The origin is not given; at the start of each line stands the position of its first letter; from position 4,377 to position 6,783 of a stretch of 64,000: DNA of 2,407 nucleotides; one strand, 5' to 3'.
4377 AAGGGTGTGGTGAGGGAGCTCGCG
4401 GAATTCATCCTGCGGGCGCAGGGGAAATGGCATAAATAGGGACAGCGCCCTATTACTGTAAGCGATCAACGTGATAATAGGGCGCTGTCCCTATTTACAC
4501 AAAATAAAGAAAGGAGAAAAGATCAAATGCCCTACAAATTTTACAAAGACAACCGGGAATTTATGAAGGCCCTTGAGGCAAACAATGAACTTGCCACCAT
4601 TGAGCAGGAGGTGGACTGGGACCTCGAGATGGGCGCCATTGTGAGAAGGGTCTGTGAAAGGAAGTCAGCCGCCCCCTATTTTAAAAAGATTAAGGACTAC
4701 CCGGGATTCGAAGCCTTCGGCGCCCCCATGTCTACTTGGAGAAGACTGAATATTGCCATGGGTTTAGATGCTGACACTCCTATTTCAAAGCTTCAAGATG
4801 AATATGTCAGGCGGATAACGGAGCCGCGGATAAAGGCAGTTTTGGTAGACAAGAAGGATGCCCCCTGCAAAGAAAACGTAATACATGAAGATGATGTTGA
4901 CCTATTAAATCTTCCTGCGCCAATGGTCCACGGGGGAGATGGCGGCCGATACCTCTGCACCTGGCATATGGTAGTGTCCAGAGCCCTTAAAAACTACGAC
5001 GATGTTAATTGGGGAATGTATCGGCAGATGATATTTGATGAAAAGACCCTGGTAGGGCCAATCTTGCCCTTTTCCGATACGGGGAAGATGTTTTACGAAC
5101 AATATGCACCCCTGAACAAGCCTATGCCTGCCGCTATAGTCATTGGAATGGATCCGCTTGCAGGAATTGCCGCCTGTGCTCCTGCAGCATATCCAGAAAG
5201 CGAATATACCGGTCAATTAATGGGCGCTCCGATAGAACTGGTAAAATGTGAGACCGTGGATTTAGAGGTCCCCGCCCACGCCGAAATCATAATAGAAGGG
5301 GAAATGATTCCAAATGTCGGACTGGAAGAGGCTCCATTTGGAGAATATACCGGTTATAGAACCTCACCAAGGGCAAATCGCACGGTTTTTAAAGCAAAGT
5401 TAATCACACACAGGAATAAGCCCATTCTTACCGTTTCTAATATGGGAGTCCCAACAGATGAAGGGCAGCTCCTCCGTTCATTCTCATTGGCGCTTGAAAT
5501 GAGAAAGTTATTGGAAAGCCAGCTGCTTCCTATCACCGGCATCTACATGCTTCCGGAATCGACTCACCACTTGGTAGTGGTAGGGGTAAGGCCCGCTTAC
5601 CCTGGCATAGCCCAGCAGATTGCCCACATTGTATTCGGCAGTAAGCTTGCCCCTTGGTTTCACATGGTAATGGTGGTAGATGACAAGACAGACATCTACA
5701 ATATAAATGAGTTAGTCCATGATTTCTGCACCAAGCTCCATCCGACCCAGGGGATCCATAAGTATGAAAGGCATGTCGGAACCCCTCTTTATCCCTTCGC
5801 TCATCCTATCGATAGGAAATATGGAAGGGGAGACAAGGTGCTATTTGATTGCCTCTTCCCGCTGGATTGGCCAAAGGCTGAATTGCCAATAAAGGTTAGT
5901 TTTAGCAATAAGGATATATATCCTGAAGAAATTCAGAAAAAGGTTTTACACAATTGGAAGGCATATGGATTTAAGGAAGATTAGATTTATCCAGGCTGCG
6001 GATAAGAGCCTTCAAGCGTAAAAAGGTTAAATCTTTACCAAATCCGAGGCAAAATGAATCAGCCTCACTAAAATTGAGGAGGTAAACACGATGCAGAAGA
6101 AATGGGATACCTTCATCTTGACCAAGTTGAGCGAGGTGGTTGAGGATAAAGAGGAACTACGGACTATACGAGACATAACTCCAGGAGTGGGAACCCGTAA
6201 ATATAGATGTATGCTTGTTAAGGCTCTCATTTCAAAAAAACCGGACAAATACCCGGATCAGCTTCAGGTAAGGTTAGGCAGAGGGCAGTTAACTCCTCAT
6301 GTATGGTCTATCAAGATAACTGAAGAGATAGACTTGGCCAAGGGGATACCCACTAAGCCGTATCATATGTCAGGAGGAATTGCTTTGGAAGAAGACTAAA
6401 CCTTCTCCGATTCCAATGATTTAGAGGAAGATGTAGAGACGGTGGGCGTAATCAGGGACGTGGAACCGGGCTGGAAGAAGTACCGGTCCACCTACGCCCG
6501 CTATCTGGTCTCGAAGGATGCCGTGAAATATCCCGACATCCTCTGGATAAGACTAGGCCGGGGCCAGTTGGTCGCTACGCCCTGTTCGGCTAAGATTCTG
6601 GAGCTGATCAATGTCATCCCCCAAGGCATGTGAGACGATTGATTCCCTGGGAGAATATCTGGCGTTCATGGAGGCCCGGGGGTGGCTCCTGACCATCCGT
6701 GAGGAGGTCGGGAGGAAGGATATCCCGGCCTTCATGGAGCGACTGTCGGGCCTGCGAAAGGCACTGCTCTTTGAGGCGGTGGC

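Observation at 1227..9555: Expanded phenylphosphate-carboxylase-like cluster: 3 UbiD paralogs + 2 KdsC-like HAD proteins + 2 small paralogs + aryl-CoA ligase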

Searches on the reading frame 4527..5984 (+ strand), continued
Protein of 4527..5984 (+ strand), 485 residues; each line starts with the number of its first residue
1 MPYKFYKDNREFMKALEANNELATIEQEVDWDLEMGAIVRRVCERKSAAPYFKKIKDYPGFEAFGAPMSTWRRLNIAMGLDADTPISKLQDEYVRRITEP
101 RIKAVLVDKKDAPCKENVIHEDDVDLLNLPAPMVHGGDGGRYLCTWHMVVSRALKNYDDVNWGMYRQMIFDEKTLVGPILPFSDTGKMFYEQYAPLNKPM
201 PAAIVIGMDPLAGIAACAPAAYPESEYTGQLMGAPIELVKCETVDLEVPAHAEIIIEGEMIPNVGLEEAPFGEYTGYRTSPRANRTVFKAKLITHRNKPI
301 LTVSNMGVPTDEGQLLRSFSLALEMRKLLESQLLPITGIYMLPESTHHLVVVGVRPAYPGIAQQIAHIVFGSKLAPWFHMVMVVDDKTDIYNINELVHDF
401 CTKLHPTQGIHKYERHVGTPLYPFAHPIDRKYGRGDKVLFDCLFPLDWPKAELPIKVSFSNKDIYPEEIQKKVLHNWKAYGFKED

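Call 27: search_protein_families(library=ncbifam, proteins=[L080:4228-6066:+, L080:6071-7204:+, L080:7217-7888:+, L080:7885-9369:+, L080:9434-9943:+, L080:11824-13167:+, L080:13164-13766:+, L080:13705-14208:+, L080:14247-14795:+, L080:14903-16204:+], max_evalue=0.00001)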
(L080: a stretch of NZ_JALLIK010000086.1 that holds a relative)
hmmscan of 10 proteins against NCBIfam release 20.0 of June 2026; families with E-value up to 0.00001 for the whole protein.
L080:4228-6066:+ (612 aa): 25 families
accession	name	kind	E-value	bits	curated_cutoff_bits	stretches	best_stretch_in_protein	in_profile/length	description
NF006152.0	PRK08296.1-4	equivalog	0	1324.2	723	1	1-610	1-608/609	hypothetical protein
NF006153.0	PRK08296.1-5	subfamily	2.4e-244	812.3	578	1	3-610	5-606/608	hypothetical protein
NF006150.0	PRK08296.1-2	subfamily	3.2e-209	696.2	650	1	2-611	5-606/633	hypothetical protein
NF006151.0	PRK08296.1-3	equivalog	1.5e-207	690.9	693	1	2-610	6-603/604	hypothetical protein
NF004877.0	PRK06241.1-2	subfamily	2.5e-34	118.7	866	1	507-610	766-868/869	phosphoenolpyruvate synthase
NF004878.0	PRK06241.1-3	subfamily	3e-33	115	945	1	506-611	786-890/891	phosphoenolpyruvate synthase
NF041857.1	RIF_Ptrans_rph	equivalog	8.1e-33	113.8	999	1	507-609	762-863/864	rifamycin-inactivating phosphotransferase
NF006149.0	PRK08296.1-1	equivalog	2.5e-30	105.4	730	1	39-610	11-567/568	hypothetical protein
NF004879.0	PRK06241.1-4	equivalog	2.7e-29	101.9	976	1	508-609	767-867/868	phosphoenolpyruvate synthase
NF005057.0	PRK06464.1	equivalog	5.6e-29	100.8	598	1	508-607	358-460/798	phosphoenolpyruvate synthase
NF004881.0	PRK06241.2-2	equivalog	7.8e-29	100.5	883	1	399-611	701-891/898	phosphoenolpyruvate synthase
NF052631.1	prodigiosin_PigC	equivalog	1.9e-28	98.9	1300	1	503-609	775-881/883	prodigiosin ligase PigC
NF004880.0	PRK06241.2-1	equivalog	9.4e-28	96.6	972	1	508-609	736-836/837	phosphoenolpyruvate synthase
TIGR01418.1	PEP_synth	equivalog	9.8e-27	93.6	739.75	1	508-605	354-451/784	pyruvate, water dikinase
NF052632.1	undecylprod_RedH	equivalog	1e-25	89.9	1350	1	494-610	761-878/880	undecylprodigiosin ligase RedH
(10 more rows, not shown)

L080:6071-7204:+ (377 aa): 16 families
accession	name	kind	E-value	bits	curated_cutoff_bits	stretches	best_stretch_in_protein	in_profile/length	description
NF005057.0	PRK06464.1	equivalog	4.7e-121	405.3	598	1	24-374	6-365/798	phosphoenolpyruvate synthase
TIGR01418.1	PEP_synth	equivalog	6.2e-118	395.2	739.75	1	26-367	3-354/784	pyruvate, water dikinase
NF004878.0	PRK06241.1-3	subfamily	3.3e-90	303.4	945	1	27-345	7-312/891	phosphoenolpyruvate synthase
NF004877.0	PRK06241.1-2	subfamily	1.1e-82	278.7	866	1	25-345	5-313/869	phosphoenolpyruvate synthase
NF041857.1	RIF_Ptrans_rph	equivalog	7.5e-80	269.4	999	1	25-345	3-311/864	rifamycin-inactivating phosphotransferase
NF004879.0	PRK06241.1-4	equivalog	1.1e-74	252.1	976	1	28-345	8-313/868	phosphoenolpyruvate synthase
NF052631.1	prodigiosin_PigC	equivalog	3e-68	230.6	1300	1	35-352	12-305/883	prodigiosin ligase PigC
NF004881.0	PRK06241.2-2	equivalog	1.1e-64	219.2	883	1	37-349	17-313/898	phosphoenolpyruvate synthase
NF052632.1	undecylprod_RedH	equivalog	3.4e-64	217.2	1350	1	37-355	15-304/880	undecylprodigiosin ligase RedH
NF000283.1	RPH_KJ151292.1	equivalog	2.2e-61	208.2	1700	1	38-345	19-314/865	rifamycin-inactivating phosphotransferase Rph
NF004883.0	PRK06241.2-4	equivalog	6.2e-54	183.5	1063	1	39-346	32-329/928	phosphoenolpyruvate synthase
NF004880.0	PRK06241.2-1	equivalog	7.7e-53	179.6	972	1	35-259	14-228/837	phosphoenolpyruvate synthase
NF004882.0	PRK06241.2-3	equivalog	1.5e-23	82.9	850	1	32-352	8-284/827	phosphoenolpyruvate synthase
TIGR01828.1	pyru_phos_dikin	equivalog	2.6e-13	48.9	843.45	0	26-78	5-58/865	pyruvate, phosphate dikinase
NF004531.0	PRK05878.1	equivalog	4.3e-10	38.8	456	0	171-251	167-251/534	pyruvate, phosphate dikinase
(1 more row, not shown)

L080:7217-7888:+ (223 aa): 9 families
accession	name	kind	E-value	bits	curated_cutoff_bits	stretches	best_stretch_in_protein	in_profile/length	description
NF041552.1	TF_PrdR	equivalog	8.2e-10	37.6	795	0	73-126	68-121/577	sigma-54 dependent transcriptional regulator PrdR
NF011446.0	PRK14869.2-2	equivalog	1.9e-09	36.5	601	0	75-133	76-132/576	putative manganese-dependent inorganic diphosphatase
NF011445.0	PRK14869.2-1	equivalog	1.2e-08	33.9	483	0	75-136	68-127/548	putative manganese-dependent inorganic diphosphatase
NF053603.1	HhpR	exception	1.6e-07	30.8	520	0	75-124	1-52/282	CBS domain-containing high hydrostatic pressure regulator HhpR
NF011447.0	PRK14869.2-3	equivalog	2.3e-07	29.8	522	0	74-129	67-123/540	putative manganese-dependent inorganic diphosphatase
TIGR01302.1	IMP_dehydrog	equivalog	2e-06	26.9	481.5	1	5-179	84-249/450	IMP dehydrogenase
NF011442.0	PRK14869.1-4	equivalog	5.8e-06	25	400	0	5-55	251-302/543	putative manganese-dependent inorganic diphosphatase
NF011443.0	PRK14869.1-5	equivalog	8.3e-06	24.5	335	0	75-123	69-118/546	putative manganese-dependent inorganic diphosphatase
NF011449.0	PRK14869.2-5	equivalog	9.9e-06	24.8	411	0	7-126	73-201/451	putative manganese-dependent inorganic diphosphatase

L080:7885-9369:+ (494 aa): 7 families
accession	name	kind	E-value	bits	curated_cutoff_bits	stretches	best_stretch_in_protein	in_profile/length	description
TIGR02724.1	phenyl_P_beta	equivalog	0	1132.1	468.95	1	23-494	1-472/472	phenylphosphate carboxylase subunit beta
TIGR00148.1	TIGR00148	subfamily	6.7e-93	311.7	244.85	1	25-461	1-435/438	UbiD family decarboxylase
NF041204.1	VdcC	exception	2.8e-80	270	650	1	24-475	3-449/467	non-oxidative hydroxyarylic acid decarboxylases subunit C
TIGR03701.1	mena_SCO4490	equivalog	2.5e-78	263.7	495.9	1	28-442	2-422/433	menaquinone biosynthesis decarboxylase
NF008175.0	PRK10922.1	equivalog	2.7e-61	207.6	788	1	23-493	7-490/497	4-hydroxy-3-polyprenylbenzoate decarboxylase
TIGR02723.1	phenyl_P_alpha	equivalog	5.3e-57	193.5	564.6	1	21-469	6-450/485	phenylphosphate carboxylase subunit alpha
NF041219.1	BagN_FevL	exception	1.1e-47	162.7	1000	1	23-431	18-439/502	bagremycin/ferroverdin biosynthesis UbiD family decarboxylase BagN/FevL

L080:9434-9943:+ (169 aa): 14 families
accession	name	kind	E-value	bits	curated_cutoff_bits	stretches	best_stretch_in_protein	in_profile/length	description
TIGR02726.1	phenyl_P_delta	equivalog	2.1e-114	379.5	281.95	1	1-169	1-169/169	phenylphosphate carboxylase subunit delta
NF007019.0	PRK09484.1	equivalog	8.4e-53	178.8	208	1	1-163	19-181/187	3-deoxy-manno-octulosonate-8-phosphatase KdsC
TIGR01670.1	KdsC-phosphatas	subfamily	2.6e-47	160.6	106.95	1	7-159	1-153/154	3-deoxy-D-manno-octulosonate 8-phosphate phosphatase, YrbI family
NF058599.1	KDN-9-PPhBT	equivalog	8.1e-37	126.8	180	1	7-156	2-151/152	3-deoxy-D-glycero-D-galacto-nonulopyranosonate 9-phosphatase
TIGR01662.1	HAD-SF-IIIA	subfamily_domain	1.7e-21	76.8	44.6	1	8-122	1-136/141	HAD-IIIA family hydrolase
NF002245.0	PRK01158.1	equivalog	4.9e-14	52.2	198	1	83-154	158-229/233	phosphoglycolate phosphatase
TIGR01487.1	Pglycolate_arch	equivalog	2.3e-11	43.9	122.75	1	87-147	152-212/215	phosphoglycolate phosphatase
TIGR00099.1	Cof-subfamily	subfamily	2.2e-09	37.3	137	1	88-142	194-248/256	Cof-type HAD-IIB family hydrolase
NF007806.0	PRK10513.1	equivalog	4.5e-09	36.1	273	1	85-153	199-267/270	sugar-phosphatase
NF007821.0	PRK10530.1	equivalog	1.4e-07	31.1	274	1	83-142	200-259/272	pyridoxal phosphatase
TIGR01491.1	HAD-SF-IB-PSPlk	hypoth_equivalog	3.9e-07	30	151.9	0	80-126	145-191/201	phosphoserine phosphatase-like hydrolase, archaeal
NF045966.1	YcsE_rel_Pase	equivalog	3.7e-06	26.6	220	1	83-153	192-262/265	YcsE-related riboflavin metabolism phosphatase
TIGR01668.1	YqeG_hyp_ppase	hypoth_equivalog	4.2e-06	26.4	89.1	1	3-119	21-130/170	YqeG family HAD IIIA-type phosphatase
TIGR01482.1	SPP-subfamily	subfamily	8.5e-06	25.5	107.15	0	88-154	155-221/225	sucrose-phosphate phosphatase subfamily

L080:11824-13167:+ (447 aa): 7 families
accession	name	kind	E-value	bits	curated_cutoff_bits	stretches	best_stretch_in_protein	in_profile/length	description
TIGR00148.1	TIGR00148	subfamily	1.7e-90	303.8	244.85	1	6-419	1-436/438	UbiD family decarboxylase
NF041204.1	VdcC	exception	7.4e-79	265.3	650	1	3-408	1-424/467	non-oxidative hydroxyarylic acid decarboxylases subunit C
TIGR03701.1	mena_SCO4490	equivalog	2.1e-55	188.2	495.9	1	98-397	113-417/433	menaquinone biosynthesis decarboxylase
NF008175.0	PRK10922.1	equivalog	5.3e-51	173.6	788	2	97-423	125-460/497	4-hydroxy-3-polyprenylbenzoate decarboxylase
TIGR02723.1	phenyl_P_alpha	equivalog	1.6e-34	119.4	564.6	1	15-408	21-427/485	phenylphosphate carboxylase subunit alpha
TIGR02724.1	phenyl_P_beta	equivalog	7.6e-33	113.6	468.95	1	5-408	2-425/472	phenylphosphate carboxylase subunit beta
NF041219.1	BagN_FevL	exception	3.1e-32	111.7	1000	1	2-419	16-466/502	bagremycin/ferroverdin biosynthesis UbiD family decarboxylase BagN/FevL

L080:13164-13766:+ (200 aa): 5 families
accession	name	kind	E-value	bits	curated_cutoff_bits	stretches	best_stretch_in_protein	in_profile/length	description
NF004685.0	PRK06029.1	subfamily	1.1e-76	257.1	188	1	7-190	2-186/187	UbiX family flavin prenyltransferase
TIGR00421.1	ubiX_pad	subfamily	5.7e-73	244.5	108.9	1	8-188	1-181/181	UbiX family flavin prenyltransferase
NF041206.1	VdcB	exception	1.5e-72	243.1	290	1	8-190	1-184/184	non-oxidative hydroxyarylic acid decarboxylases subunit B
NF041218.1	BagM_FevK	exception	2.5e-58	197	420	1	7-192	1-187/215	bagremycin/ferroverdin biosynthesis UbiX family decarboxylase BagM/FevK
TIGR00521.1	coaBC_dfp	equivalog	5.3e-07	29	219.7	1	6-108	3-105/392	bifunctional phosphopantothenoylcysteine decarboxylase/phosphopantothenate--cysteine ligase CoaBC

L080:13705-14208:+ (167 aa): 2 families
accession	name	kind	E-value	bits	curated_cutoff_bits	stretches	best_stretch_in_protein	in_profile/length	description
NF010762.0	PRK14165.1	equivalog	1.3e-18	67.1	279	1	32-158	91-218/224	winged helix-turn-helix domain-containing protein/riboflavin kinase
NF040694.1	ribK_Meth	equivalog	9.8e-14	51.4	168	1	34-156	3-126/127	CTP-dependent riboflavin kinase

L080:14247-14795:+ (182 aa): 11 families
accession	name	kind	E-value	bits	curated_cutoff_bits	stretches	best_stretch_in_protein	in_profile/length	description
NF001299.0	PRK00241.1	equivalog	5.8e-14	52.2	158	1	4-125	103-220/263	NAD(+) diphosphatase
NF003787.0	PRK05379.1-4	equivalog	9.5e-12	44.5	449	1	41-99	211-269/346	bifunctional nicotinamide-nucleotide adenylyltransferase/Nudix hydroxylase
NF003788.0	PRK05379.1-5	equivalog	3.4e-11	43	354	1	43-102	218-277/351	bifunctional nicotinamide-nucleotide adenylyltransferase/Nudix hydroxylase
NF006530.0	PRK08999.1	equivalog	1.9e-10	40.3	245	1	40-123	8-95/315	Nudix family hydrolase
NF007834.0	PRK10546.1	equivalog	1.9e-09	37.5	156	1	39-126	5-95/135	pyrimidine (deoxy)nucleoside triphosphate diphosphatase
NF003786.0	PRK05379.1-2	equivalog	6e-09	35.6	397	1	41-101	221-281/354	bifunctional nicotinamide-nucleotide adenylyltransferase/Nudix hydroxylase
TIGR00586.1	mutt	equivalog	6.7e-08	32.6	97.9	1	43-100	10-69/129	8-oxo-dGTP diphosphatase MutT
NF008044.0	PRK10776.1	equivalog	1.9e-07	31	148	1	49-125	16-95/130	8-oxo-dGTP diphosphatase MutT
NF003791.0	PRK05379.2-3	equivalog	2.5e-07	30.2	409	1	42-102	206-266/340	bifunctional nicotinamide-nucleotide adenylyltransferase/Nudix hydroxylase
NF041652.1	Nud_hyd_Dein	equivalog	3.7e-07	30.5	200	1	43-104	19-84/152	Nudix hydrolase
NF012016.0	PRK15472.1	equivalog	3.2e-06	26.9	95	1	41-110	7-78/141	nucleoside triphosphatase NudI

L080:14903-16204:+ (433 aa): 15 families
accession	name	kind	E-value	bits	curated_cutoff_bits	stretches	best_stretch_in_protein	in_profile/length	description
NF041878.1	paak_haloarch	equivalog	4.2e-91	305.6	700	1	7-407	4-402/427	phenylacetate--CoA ligase PaaK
TIGR02155.1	PA_CoA_ligase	equivalog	5.8e-79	265.6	646.3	1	9-427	1-419/422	phenylacetate--CoA ligase PaaK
NF053551.1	FlxY_rubin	equivalog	6.9e-55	186.5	520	1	11-420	4-409/424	flexirubin biosynthesis putative acyl-CoA ligase FlxY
NF045666.1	DVU1553_fam_AMP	equivalog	1.6e-40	139.2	300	1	8-326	15-324/331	DVU_1553 family AMP-dependent CoA ligase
NF041217.1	BagE_FevW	exception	2e-30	106.1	800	1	56-425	42-401/424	bagremycin/ferroverdin synthetase BagE/FevW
TIGR03335.1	F390_ftsA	equivalog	8.9e-29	100.4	458.7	1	3-327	1-324/445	coenzyme F390 synthetase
NF009071.0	PRK12406.1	subfamily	1.7e-10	40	701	1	92-362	157-430/510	acyl-CoA synthetase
NF005801.1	PRK07656.1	equivalog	6.8e-09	34.9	657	0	94-216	170-289/500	FadD3 family acyl-CoA ligase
NF004822.0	PRK06178.1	equivalog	1.4e-08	33.8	782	0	272-362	404-496/571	acyl-CoA synthetase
TIGR01733.1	AA-adenyl-dom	subfamily_domain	1.7e-08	33.7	317.4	0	94-292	126-325/409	amino acid adenylation domain-containing protein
NF047394.1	AcylCoAsynMbcS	equivalog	6.2e-08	31.7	850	1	93-219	175-298/525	acyl-CoA synthetase MbcS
NF004837.0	PRK06187.1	subfamily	1.7e-07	29.9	476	0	330-362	418-450/531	long-chain-fatty-acid--CoA ligase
NF006181.0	PRK08314.1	subfamily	7.4e-07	27.8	705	0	92-292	208-404/563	long-chain-fatty-acid--CoA ligase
NF006167.0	PRK08308.1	equivalog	7.9e-06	25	513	0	328-362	305-341/414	acyl-CoA synthetase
NF005702.0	PRK07514.1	subfamily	1e-05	24.1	558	0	304-403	380-469/506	malonyl-CoA synthase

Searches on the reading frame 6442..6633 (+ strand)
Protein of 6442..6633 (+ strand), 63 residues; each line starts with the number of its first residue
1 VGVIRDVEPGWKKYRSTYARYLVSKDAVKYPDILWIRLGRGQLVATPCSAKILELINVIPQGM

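Call 3: search_protein_families(library=pfam, proteins=[window:6442-6633:+], max_evalue=0.01)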
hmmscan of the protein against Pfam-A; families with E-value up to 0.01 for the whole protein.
window:6442-6633:+ (63 aa): 1 family
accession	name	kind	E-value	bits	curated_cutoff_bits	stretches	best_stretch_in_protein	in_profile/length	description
PF09662.15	Phenyl_P_gamma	-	6.6e-09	36.3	25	1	4-60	23-79/83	Phenylphosphate carboxylase gamma subunit (Phenyl_P_gamma)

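Call 4: search_protein_families(library=ncbifam, proteins=[window:6442-6633:+], max_evalue=0.01)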
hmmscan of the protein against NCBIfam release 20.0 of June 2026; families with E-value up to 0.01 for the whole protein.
window:6442-6633:+ (63 aa): 1 family
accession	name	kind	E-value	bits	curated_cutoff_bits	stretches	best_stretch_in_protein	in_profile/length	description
TIGR02725.1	phenyl_P_gamma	equivalog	1.3e-09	37.9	135.55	1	4-60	24-80/84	phenylphosphate carboxylase subunit gamma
